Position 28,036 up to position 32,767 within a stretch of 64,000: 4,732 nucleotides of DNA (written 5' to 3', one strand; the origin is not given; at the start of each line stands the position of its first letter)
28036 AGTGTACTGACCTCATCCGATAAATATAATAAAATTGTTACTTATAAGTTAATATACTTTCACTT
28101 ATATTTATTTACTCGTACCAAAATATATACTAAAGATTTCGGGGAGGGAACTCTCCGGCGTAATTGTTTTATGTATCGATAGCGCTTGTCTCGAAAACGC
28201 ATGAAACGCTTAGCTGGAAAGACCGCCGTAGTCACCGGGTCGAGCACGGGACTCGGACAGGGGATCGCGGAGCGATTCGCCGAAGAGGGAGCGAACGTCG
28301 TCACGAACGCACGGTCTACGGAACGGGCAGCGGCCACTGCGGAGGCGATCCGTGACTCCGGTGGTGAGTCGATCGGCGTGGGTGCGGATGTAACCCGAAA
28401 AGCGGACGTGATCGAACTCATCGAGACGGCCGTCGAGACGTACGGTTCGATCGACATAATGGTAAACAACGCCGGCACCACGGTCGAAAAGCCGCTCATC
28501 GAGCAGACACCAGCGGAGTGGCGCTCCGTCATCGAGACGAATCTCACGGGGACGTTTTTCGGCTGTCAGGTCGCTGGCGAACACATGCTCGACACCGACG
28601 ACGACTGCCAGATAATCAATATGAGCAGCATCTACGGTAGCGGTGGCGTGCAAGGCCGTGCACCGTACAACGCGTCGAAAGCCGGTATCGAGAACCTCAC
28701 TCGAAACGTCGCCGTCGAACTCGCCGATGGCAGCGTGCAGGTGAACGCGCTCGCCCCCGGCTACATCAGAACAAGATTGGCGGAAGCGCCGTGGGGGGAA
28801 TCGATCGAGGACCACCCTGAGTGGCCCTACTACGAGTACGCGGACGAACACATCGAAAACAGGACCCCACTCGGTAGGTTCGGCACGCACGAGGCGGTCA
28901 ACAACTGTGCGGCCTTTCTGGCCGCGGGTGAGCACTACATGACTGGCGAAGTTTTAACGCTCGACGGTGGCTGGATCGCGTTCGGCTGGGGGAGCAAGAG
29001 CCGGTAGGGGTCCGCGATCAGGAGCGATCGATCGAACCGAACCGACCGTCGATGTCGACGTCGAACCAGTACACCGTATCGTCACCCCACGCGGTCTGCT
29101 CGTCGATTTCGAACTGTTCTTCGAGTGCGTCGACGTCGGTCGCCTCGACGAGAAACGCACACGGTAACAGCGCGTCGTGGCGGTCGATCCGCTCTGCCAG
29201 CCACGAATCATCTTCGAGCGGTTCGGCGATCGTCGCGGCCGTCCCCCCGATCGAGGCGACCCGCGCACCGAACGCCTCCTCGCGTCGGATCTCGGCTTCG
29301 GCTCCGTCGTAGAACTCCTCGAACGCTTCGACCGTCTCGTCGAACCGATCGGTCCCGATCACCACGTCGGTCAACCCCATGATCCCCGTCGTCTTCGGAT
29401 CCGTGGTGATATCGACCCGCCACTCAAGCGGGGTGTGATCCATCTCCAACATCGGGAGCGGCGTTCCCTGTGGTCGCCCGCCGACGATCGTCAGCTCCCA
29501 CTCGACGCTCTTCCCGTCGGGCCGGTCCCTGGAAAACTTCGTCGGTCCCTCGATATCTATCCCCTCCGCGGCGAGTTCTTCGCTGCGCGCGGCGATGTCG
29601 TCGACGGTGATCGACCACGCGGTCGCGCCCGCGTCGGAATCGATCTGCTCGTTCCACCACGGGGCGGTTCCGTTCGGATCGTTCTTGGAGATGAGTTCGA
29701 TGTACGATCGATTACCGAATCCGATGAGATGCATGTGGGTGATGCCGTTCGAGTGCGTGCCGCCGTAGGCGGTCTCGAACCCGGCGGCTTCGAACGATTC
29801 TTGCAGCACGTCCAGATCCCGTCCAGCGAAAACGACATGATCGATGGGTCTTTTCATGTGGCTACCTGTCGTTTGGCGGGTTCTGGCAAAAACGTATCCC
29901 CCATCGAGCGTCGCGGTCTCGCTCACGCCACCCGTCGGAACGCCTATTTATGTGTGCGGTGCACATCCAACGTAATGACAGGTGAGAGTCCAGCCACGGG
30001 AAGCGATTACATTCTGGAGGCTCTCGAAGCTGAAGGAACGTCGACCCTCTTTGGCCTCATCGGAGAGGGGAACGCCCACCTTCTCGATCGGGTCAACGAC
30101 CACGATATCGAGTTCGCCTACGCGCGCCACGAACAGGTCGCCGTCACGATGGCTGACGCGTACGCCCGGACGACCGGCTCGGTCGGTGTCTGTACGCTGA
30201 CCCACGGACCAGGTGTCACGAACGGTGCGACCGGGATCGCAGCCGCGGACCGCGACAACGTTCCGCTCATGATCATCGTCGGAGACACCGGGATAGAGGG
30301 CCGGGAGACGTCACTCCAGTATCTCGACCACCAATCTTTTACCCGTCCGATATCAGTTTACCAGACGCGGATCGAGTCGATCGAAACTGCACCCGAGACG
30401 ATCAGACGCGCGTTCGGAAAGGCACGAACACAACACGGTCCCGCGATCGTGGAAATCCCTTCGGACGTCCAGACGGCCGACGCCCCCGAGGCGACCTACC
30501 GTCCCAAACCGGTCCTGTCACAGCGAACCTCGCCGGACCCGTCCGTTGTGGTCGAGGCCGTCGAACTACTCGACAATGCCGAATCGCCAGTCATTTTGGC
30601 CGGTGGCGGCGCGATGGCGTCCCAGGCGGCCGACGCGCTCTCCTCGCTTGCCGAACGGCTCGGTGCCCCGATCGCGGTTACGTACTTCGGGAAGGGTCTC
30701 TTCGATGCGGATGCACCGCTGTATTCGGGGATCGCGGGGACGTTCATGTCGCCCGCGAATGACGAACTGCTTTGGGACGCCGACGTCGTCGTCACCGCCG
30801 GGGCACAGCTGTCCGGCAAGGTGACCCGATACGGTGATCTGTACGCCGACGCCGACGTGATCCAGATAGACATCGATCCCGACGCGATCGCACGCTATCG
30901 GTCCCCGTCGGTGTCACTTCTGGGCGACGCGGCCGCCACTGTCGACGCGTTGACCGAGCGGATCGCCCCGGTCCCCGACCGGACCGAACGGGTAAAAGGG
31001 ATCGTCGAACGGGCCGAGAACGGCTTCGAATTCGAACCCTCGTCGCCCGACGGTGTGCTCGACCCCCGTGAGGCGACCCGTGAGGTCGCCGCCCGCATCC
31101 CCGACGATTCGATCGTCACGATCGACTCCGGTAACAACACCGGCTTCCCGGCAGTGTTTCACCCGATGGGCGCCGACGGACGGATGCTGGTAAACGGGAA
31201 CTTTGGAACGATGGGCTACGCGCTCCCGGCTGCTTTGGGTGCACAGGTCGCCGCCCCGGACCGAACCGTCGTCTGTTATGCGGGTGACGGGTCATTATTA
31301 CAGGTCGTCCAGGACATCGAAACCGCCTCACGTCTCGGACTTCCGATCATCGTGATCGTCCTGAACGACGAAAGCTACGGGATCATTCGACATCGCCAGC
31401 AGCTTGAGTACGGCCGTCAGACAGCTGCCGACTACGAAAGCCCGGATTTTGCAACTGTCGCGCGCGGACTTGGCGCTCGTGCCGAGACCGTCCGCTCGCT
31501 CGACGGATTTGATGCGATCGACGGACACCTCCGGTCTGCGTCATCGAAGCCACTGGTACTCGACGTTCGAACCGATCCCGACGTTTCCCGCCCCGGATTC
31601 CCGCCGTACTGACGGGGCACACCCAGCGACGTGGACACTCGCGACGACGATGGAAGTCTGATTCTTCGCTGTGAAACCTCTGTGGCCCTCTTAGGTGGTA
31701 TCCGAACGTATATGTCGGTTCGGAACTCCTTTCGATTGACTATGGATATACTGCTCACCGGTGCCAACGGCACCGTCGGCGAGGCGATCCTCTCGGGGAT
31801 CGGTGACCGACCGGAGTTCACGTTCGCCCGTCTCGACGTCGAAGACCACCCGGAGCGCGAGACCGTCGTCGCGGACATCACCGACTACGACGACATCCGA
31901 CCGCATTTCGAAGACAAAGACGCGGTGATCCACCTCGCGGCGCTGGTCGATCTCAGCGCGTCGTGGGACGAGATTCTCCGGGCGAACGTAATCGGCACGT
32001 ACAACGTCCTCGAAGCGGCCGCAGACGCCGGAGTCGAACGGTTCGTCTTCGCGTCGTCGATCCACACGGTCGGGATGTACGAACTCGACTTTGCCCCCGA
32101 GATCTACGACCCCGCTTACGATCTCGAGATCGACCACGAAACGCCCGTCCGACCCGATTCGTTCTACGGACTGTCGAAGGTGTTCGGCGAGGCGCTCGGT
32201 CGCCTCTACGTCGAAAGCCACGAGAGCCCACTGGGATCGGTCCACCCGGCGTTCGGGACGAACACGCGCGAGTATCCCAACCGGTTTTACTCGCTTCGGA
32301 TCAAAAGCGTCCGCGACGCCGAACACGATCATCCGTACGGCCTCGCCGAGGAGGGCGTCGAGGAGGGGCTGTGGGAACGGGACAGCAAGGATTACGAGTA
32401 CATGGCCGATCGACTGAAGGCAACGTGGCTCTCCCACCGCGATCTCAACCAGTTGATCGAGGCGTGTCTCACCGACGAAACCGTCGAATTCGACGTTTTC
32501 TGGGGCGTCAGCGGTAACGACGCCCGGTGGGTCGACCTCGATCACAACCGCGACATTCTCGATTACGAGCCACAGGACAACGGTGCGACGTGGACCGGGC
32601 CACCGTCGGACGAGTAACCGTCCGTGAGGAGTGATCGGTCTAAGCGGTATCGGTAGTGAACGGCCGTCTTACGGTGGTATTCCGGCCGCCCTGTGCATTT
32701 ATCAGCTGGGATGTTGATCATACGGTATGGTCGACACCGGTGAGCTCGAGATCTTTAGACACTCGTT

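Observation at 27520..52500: ~25-kb IclR-associated catabolic island for an unidentified N-containing substrate (best candidate for an undescribed system)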

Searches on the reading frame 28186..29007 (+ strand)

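Call 3: search_protein_families(library=pfam, proteins=[window:28186-29007:+])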
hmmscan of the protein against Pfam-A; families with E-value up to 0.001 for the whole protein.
window:28186-29007:+ (273 aa): 5 families
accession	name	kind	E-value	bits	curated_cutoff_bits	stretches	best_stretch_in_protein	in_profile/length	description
PF13561.12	adh_short_C2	-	6.2e-56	190.1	27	1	21-263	6-235/236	Enoyl-(Acyl carrier protein) reductase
PF00106.31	adh_short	-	4.2e-53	180.2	26.6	1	12-200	1-188/195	short chain dehydrogenase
PF08659.16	KR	-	3.2e-13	50.4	22.6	1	13-173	2-161/180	KR domain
PF23441.1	SDR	-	0.00026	20.9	27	1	7-207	3-207/258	SDR-like rossmann domain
PF01370.27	Epimerase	-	0.00062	19.7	20.9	0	15-175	2-156/240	NAD dependent epimerase/dehydratase family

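Call 5: search_protein_families(library=ncbifam, proteins=[window:28186-29007:+], max_evalue=0.00001)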
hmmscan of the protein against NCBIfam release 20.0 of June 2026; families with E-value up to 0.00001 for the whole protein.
window:28186-29007:+ (273 aa): 232 families (the best 25 are shown)
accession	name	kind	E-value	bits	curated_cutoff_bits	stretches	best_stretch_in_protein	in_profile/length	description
NF005559.1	PRK07231.1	subfamily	1.4e-65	221.3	215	1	8-264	1-248/249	glucose 1-dehydrogenase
NF004198.0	PRK05653.1-3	equivalog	6.3e-62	209.2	296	1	6-263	2-246/248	3-oxoacyl-ACP reductase FabG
TIGR01830.1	3oxo_ACP_reduc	equivalog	2.9e-59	200.7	297.75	1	14-262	1-237/239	3-oxoacyl-[acyl-carrier-protein] reductase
NF004791.0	PRK06138.1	equivalog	8.9e-58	195.5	312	1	8-265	2-251/252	SDR family oxidoreductase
NF006493.1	PRK08936.1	subfamily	1.7e-57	194.7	420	1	7-264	3-251/261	glucose-1-dehydrogenase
NF009093.0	PRK12429.1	subfamily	1.7e-56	191.4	258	1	8-265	2-258/259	3-hydroxybutyrate dehydrogenase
NF006070.0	PRK08213.1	subfamily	3.1e-56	190.8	279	1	5-264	6-257/259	gluconate 5-dehydrogenase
NF052558.1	MBtsdlDhBudC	equivalog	5.9e-55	186.5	270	1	10-265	2-243/250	meso-2,3-butanediol dehydrogenase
NF004818.0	PRK06172.1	equivalog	3.4e-53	180.6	336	1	6-265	2-252/253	SDR family oxidoreductase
NF006693.0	PRK09242.1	equivalog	3.5e-53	180.4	328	1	5-267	4-257/258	SDR family oxidoreductase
TIGR01832.1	kduD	equivalog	9.5e-53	179.2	338.85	1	9-265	3-247/248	2-dehydro-3-deoxy-D-gluconate 5-dehydrogenase KduD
TIGR01963.1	PHB_DH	subfamily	1.2e-52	178.7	307.05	1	12-265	2-254/255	3-hydroxybutyrate dehydrogenase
NF005067.0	PRK06484.1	equivalog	1.5e-52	178.9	713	1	10-267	272-515/524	short chain dehydrogenase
NF004197.0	PRK05653.1-1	equivalog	2.1e-52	178.3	332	1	7-263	3-246/249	3-oxoacyl-ACP reductase FabG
TIGR02415.1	23BDH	subfamily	2.8e-52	177.7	304.35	1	12-263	1-251/254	acetoin reductase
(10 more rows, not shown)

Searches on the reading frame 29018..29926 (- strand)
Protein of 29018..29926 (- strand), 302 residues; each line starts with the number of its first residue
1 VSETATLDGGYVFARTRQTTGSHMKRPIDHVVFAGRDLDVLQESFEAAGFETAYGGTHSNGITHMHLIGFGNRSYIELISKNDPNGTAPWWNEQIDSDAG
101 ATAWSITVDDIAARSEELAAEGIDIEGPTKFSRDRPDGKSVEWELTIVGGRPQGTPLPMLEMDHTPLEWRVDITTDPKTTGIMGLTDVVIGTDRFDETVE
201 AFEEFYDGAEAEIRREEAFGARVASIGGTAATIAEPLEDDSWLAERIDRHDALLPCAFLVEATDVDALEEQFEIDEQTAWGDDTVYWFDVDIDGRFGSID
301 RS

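Call 40: search_protein_families(library=pfam, proteins=[window:29018-29926:-], max_evalue=0.1)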
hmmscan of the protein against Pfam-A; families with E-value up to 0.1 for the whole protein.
window:29018-29926:- (302 aa): 2 families
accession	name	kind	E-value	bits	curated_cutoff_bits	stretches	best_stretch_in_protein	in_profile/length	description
PF13468.12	Glyoxalase_3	-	2.2e-28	100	25.1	1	28-204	1-174/176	Glyoxalase-like domain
PF13669.12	Glyoxalase_4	-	4.3e-05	24.2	27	1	29-125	1-94/109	Glyoxalase/Bleomycin resistance protein/Dioxygenase superfamily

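Call 63: search_solved_structures(query=window:29018-29926:-, max_evalue=0.01)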
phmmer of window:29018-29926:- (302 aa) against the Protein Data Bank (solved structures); distinct sequences matched with E-value up to 0.01: 1.
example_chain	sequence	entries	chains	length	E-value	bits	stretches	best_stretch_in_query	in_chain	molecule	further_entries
3p8a_A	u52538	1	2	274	0.001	21.5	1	20-149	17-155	uncharacterized protein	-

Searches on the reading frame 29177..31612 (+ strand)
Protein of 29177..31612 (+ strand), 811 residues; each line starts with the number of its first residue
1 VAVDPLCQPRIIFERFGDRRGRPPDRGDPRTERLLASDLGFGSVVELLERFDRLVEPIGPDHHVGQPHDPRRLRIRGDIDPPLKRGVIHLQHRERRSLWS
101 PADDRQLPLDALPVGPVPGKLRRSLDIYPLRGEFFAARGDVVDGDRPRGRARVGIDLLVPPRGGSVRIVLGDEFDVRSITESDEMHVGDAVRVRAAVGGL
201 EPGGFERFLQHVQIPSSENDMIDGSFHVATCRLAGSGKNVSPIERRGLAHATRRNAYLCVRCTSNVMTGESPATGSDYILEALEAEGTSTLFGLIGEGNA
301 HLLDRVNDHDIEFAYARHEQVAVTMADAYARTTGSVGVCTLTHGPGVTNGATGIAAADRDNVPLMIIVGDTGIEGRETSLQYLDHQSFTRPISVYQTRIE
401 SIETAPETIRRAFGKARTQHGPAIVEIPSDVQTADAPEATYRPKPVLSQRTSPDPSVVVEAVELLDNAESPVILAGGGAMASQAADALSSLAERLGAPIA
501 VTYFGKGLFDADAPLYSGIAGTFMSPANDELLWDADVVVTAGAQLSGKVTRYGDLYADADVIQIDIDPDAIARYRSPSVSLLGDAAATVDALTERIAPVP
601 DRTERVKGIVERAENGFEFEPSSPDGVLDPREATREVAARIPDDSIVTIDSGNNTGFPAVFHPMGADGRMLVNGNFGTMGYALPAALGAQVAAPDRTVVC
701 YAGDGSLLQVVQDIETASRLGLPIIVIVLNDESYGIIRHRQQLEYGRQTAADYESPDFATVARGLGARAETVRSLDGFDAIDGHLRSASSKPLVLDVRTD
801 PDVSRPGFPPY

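Call 3: search_protein_families(library=pfam, proteins=[window:29177-31612:+])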
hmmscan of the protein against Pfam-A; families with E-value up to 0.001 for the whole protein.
window:29177-31612:+ (811 aa): 3 families
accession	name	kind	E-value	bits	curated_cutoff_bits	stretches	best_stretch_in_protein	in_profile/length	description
PF02775.26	TPP_enzyme_C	-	1.7e-36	125.7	21.9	1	650-797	1-151/151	Thiamine pyrophosphate enzyme, C-terminal TPP binding domain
PF02776.23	TPP_enzyme_N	-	1.1e-33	115.9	26.8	1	274-384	2-115/119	Thiamine pyrophosphate enzyme, N-terminal TPP binding domain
PF00205.28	TPP_enzyme_M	-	4.5e-33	114.3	30.4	1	460-592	3-137/137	Thiamine pyrophosphate enzyme, central domain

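Call 5: search_protein_families(library=ncbifam, proteins=[window:29177-31612:+], max_evalue=0.00001)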
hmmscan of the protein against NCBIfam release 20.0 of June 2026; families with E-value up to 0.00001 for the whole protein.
window:29177-31612:+ (811 aa): 53 families (the best 25 are shown)
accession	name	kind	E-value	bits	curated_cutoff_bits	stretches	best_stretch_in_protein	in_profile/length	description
TIGR00118.1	acolac_lg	equivalog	2.1e-100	336.8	538.35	1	274-801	2-536/557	biosynthetic-type acetolactate synthase large subunit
NF006052.0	PRK08199.1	subfamily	2.1e-100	336.7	539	1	272-806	7-544/559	thiamine pyrophosphate protein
NF006187.0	PRK08322.1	equivalog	2.1e-99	333.4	509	1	274-781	3-511/548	acetolactate synthase large subunit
NF004919.0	PRK06276.1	equivalog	3.5e-92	309.6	866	1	274-810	2-549/582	acetolactate synthase large subunit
NF005713.0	PRK07525.1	subfamily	4.2e-89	299.5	620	1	273-778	6-538/592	sulfoacetaldehyde acetyltransferase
NF006122.0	PRK08266.1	subfamily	1e-88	298.2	571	1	273-799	4-524/543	hypothetical protein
NF004710.0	PRK06048.1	equivalog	2.5e-87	293.7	976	1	274-800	9-538/561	acetolactate synthase large subunit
NF005712.0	PRK07524.1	subfamily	1e-86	291.5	500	1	274-799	4-529/536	5-guanidino-2-oxopentanoate decarboxylase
NF006524.0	PRK08978.1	equivalog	1.3e-85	287.8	738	1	274-800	2-525/548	acetolactate synthase 2 catalytic subunit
NF006319.0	PRK08527.1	equivalog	5.4e-85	285.9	905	1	274-782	5-523/565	acetolactate synthase large subunit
NF006016.1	PRK08155.1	equivalog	1.8e-84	284.2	870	1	273-770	3-504/554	acetolactate synthase large subunit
TIGR03457.1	sulphoacet_xsc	equivalog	1.4e-83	281.2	676.4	1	274-777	3-532/579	sulfoacetaldehyde acetyltransferase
NF006378.0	PRK08617.1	equivalog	2.7e-82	276.9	510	1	271-797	6-536/556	acetolactate synthase AlsS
NF005651.0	PRK07418.1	subfamily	1e-81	275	942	1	267-799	13-559/617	acetolactate synthase large subunit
NF005860.0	PRK07789.1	equivalog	1.3e-78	264.8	881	1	268-800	29-579/615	acetolactate synthase large subunit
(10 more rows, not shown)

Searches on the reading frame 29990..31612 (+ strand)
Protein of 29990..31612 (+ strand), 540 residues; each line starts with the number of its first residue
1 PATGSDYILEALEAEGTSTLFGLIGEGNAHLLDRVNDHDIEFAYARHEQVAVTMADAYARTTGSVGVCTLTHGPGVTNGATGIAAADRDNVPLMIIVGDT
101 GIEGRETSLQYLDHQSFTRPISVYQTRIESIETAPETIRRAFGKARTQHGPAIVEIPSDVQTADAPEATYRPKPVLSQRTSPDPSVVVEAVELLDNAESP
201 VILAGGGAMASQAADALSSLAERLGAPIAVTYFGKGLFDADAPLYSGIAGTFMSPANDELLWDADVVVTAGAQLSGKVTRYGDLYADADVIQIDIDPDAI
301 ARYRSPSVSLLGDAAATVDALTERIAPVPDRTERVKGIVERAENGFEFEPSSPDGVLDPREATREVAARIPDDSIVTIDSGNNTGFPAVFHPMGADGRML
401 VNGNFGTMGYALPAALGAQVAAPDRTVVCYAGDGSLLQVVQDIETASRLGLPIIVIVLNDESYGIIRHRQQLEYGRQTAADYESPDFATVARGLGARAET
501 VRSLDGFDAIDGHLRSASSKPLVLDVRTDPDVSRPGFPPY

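Call 31: search_solved_structures(query=window:29990-31612:+)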
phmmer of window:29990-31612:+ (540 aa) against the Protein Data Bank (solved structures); distinct sequences matched with E-value up to 0.001: 149 (the best 60 are shown).
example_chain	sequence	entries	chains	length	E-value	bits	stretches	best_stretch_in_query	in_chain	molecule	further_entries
8x3x_A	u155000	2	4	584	1.4e-62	215.6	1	3-537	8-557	BbmA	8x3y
6lpi_A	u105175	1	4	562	1.5e-62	215.5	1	3-498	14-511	Acetolactate synthase isozyme 1 large subunit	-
8xod_A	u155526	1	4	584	1.7e-62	215.3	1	3-537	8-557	BbmA-G484F complex with CBOA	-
9zgl_A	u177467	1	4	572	2.7e-62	214.7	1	3-529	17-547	Ancestral acetolactate synthase, catabolic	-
4rjj_A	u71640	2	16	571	1.2e-57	199.3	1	4-529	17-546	Acetolactate synthase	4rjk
4rji_A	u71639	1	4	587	1.3e-57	199.2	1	4-529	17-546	Acetolactate synthase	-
13bb_A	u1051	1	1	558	6.8e-57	196.8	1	1-531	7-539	acetolactate synthase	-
1jsc_A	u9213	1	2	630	1.6e-55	192.3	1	3-532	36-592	ACETOHYDROXY-ACID SYNTHASE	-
6u9d_A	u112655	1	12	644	1.7e-55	192.2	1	3-532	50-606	Acetolactate synthase catalytic subunit, mitochondrial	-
1n0h_A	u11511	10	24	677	2e-55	192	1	3-532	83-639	Acetolactate synthase | Acetolactate synthase, mitochondrial | Acetolactate synthase catalytic subunit, mitochondrial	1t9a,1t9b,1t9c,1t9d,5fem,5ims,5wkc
6dek_A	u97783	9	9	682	7.4e-55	190.1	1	3-501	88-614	Acetolactate synthase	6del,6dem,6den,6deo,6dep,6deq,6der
3e9y_A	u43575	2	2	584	1e-53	186.3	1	1-472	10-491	Acetolactate synthase, chloroplastic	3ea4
24pi_A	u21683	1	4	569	1.2e-53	186.2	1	2-516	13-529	Ancestral acetolactate synthase, catabolic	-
7stq_A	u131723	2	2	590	1.6e-53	185.7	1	1-474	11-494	Acetolactate synthase, chloroplastic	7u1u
7tzz_A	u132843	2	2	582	1.7e-53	185.6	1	1-472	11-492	Acetolactate synthase, chloroplastic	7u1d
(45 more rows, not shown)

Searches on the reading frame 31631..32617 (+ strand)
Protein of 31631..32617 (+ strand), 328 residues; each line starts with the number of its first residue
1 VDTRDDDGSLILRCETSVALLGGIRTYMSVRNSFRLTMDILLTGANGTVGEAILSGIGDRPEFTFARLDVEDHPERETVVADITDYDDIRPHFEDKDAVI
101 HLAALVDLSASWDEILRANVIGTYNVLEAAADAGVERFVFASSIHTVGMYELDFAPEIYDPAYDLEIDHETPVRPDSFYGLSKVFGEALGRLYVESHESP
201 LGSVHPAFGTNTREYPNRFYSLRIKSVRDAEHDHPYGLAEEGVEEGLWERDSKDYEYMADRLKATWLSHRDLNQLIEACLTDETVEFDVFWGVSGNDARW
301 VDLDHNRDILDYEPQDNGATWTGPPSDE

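Call 3: search_protein_families(library=pfam, proteins=[window:31631-32617:+])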
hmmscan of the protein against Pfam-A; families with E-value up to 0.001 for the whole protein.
window:31631-32617:+ (328 aa): 7 families
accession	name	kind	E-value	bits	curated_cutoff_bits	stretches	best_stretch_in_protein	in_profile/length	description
PF01370.27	Epimerase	-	8.5e-22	78.2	20.9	1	40-269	1-225/240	NAD dependent epimerase/dehydratase family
PF01073.25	3Beta_HSD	-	2.4e-14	53.5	22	1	71-149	32-122/280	3-beta hydroxysteroid dehydrogenase/isomerase family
PF16363.11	GDP_Man_Dehyd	-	6.1e-14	52.7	27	1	73-200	51-174/332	GDP-mannose 4,6 dehydratase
PF07993.18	NAD_binding_4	-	2.7e-11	43.6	20.1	1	89-198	82-196/258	Male sterility protein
PF13460.12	NAD_binding_10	-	9.6e-10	39.1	27.2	1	44-146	1-101/184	NAD(P)H-binding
PF02719.21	Polysacc_synt_2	-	3.2e-09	36.8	20.2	1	76-143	56-128/293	Polysaccharide biosynthesis protein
PF04321.23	RmlD_sub_bind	-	1.2e-06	28.3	27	1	38-189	1-135/287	RmlD substrate binding domain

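Call 5: search_protein_families(library=ncbifam, proteins=[window:31631-32617:+], max_evalue=0.00001)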
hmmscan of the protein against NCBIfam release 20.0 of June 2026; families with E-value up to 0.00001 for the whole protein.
window:31631-32617:+ (328 aa): 13 families
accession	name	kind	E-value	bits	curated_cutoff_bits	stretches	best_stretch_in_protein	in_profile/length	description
NF041293.1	G6PDh_Azf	equivalog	2.2e-55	187.8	400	2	39-220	4-191/252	NAD-dependent glucose-6-phosphate dehydrogenase Azf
TIGR04180.1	EDH_00030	hypoth_equivalog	1.2e-14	54.1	475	1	74-206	49-172/297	NAD-dependent 4,6-dehydratase LegB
TIGR03466.1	HpnA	hypoth_equivalog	1.7e-12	46.8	367.65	1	39-150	2-120/327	hopanoid-associated sugar epimerase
NF042422.1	oxyalk_red_OleD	equivalog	2.8e-11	43.4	580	1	38-143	1-110/329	2-alkyl-3-oxoalkanoate reductase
TIGR01181.1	dTDP_gluc_dehyt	equivalog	1e-09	38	365.1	1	69-237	45-209/321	dTDP-glucose 4,6-dehydratase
TIGR01746.1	Thioester-redct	subfamily_domain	1.7e-09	37.4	213.35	1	94-189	87-176/371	thioester reductase domain-containing protein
TIGR01179.1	galE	equivalog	1.5e-08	33.9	262.3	1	76-188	49-154/332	UDP-glucose 4-epimerase GalE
NF005539.0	PRK07201.1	equivalog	2e-07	30.1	549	1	91-166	73-147/657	SDR family oxidoreductase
NF043036.1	ErythonDh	equivalog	3.5e-07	29.7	325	1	70-189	48-159/321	D-erythronate dehydrogenase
NF042423.1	oxyalk_red_Shew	equivalog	6.1e-07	28.8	580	1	39-143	10-118/331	2-alkyl-3-oxoalkanoate reductase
NF052578.1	StrlDmthSdmBMthl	equivalog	6.2e-07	29.5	600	1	40-150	3-120/328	sterol demethylase protein SdmB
TIGR03589.1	PseB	equivalog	2.1e-06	27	407.75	1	79-142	58-124/324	UDP-N-acetylglucosamine 4,6-dehydratase (inverting)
TIGR01214.1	rmlD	equivalog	2.2e-06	27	224.05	1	40-191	2-136/285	dTDP-4-dehydrorhamnose reductase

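Call 60: search_solved_structures(query=window:31631-32617:+, max_evalue=1e-10)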
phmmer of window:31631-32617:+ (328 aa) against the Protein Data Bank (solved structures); distinct sequences matched with E-value up to 1e-10: 5.
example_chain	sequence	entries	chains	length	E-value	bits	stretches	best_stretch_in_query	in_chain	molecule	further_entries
3ay3_A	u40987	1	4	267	2.5e-28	102.7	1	40-196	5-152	NAD-dependent epimerase/dehydratase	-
3rft_A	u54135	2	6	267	1.3e-27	100.3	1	40-197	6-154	Uronate dehydrogenase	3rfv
6mfh_A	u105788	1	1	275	4.6e-27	98.5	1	40-197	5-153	Mutated Uronate Dehydrogenase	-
3rfx_A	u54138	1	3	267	2.2e-26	96.2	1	40-197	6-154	Uronate dehydrogenase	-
4id9_A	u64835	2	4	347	7.1e-12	48.5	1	40-196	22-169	SHORT-CHAIN DEHYDROGENASE/REDUCTASE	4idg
